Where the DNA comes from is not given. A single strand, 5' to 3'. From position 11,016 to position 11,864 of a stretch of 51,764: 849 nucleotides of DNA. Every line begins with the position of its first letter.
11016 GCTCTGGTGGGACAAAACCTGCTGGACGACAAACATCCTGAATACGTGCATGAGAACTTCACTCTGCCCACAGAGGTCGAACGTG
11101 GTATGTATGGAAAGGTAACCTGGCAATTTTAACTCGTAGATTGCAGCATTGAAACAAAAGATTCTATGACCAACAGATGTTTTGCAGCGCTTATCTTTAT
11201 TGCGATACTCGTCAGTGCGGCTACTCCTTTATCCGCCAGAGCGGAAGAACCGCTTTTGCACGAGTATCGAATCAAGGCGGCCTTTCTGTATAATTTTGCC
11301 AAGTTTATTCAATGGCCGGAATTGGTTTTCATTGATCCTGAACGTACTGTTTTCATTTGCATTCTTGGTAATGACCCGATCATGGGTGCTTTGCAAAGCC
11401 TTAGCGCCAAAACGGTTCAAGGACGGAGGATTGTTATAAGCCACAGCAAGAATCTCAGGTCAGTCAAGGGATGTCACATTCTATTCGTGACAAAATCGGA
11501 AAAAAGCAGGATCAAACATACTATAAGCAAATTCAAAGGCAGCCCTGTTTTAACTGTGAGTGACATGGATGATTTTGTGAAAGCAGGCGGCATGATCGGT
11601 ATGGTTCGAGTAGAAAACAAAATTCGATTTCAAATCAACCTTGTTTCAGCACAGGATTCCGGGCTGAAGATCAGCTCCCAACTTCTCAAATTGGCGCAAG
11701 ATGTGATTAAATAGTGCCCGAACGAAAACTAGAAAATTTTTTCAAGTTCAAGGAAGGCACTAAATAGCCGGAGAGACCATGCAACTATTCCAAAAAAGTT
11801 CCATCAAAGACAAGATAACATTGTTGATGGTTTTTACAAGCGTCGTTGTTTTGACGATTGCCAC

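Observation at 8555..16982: GC-richer 8.3-kb signalling island bracketed by ~47-bp direct repeats that each contain a promoter-like element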

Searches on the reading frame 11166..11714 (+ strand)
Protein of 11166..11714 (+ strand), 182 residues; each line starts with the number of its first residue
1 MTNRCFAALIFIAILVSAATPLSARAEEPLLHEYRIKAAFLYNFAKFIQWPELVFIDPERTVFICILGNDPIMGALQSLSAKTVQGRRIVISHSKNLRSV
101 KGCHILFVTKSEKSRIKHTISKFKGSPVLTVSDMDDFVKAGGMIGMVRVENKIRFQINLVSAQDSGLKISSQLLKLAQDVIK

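Call 6: search_protein_families(library=pfam, proteins=[window:11166-11714:+])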
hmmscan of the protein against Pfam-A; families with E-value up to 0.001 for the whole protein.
window:11166-11714:+ (182 aa): 1 family
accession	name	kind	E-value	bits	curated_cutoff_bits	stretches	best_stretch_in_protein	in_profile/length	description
PF13689.11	DUF4154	-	1.9e-47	161.4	24.9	1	34-177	1-142/143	YfiR/HmsC-like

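Call 49: search_protein_families(library=ncbifam, proteins=[window:11166-11714:+], max_evalue=0.00001)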
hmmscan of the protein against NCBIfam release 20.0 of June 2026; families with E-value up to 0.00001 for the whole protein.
window:11166-11714:+ (182 aa): 2 families
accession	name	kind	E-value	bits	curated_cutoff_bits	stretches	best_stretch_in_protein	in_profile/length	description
NF053591.1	YfiR_like_TOL0243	equivalog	2.5e-45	154.1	125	1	33-180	1-149/150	TOL_0243 family YfiR-like periplasmic protein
NF053586.1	sequest_YfiR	equivalog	6.9e-14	52.2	85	1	47-178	15-141/141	regulatory sequestration protein YfiR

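Call 72: search_solved_structures(query=window:11166-11711:+, max_evalue=0.01, show_alignments=1)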
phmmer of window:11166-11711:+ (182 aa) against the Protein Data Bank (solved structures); distinct sequences matched with E-value up to 0.01: 6.
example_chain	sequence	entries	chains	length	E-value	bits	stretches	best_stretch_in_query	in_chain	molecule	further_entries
4yn7_A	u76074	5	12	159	0.0004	23.6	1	42-178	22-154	YfiR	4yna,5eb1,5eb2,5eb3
5y61_A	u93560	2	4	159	0.0004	23.6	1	42-178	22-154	YfiR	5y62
4xjy_A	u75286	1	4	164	0.00045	23.4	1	42-178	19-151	YfiR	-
4zhu_A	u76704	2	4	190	0.00053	23.2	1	41-178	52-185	YfiR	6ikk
4yn9_A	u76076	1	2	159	0.0018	21.5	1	42-178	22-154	YfiR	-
4zhy_A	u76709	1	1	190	0.0019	21.4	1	41-178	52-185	YfiR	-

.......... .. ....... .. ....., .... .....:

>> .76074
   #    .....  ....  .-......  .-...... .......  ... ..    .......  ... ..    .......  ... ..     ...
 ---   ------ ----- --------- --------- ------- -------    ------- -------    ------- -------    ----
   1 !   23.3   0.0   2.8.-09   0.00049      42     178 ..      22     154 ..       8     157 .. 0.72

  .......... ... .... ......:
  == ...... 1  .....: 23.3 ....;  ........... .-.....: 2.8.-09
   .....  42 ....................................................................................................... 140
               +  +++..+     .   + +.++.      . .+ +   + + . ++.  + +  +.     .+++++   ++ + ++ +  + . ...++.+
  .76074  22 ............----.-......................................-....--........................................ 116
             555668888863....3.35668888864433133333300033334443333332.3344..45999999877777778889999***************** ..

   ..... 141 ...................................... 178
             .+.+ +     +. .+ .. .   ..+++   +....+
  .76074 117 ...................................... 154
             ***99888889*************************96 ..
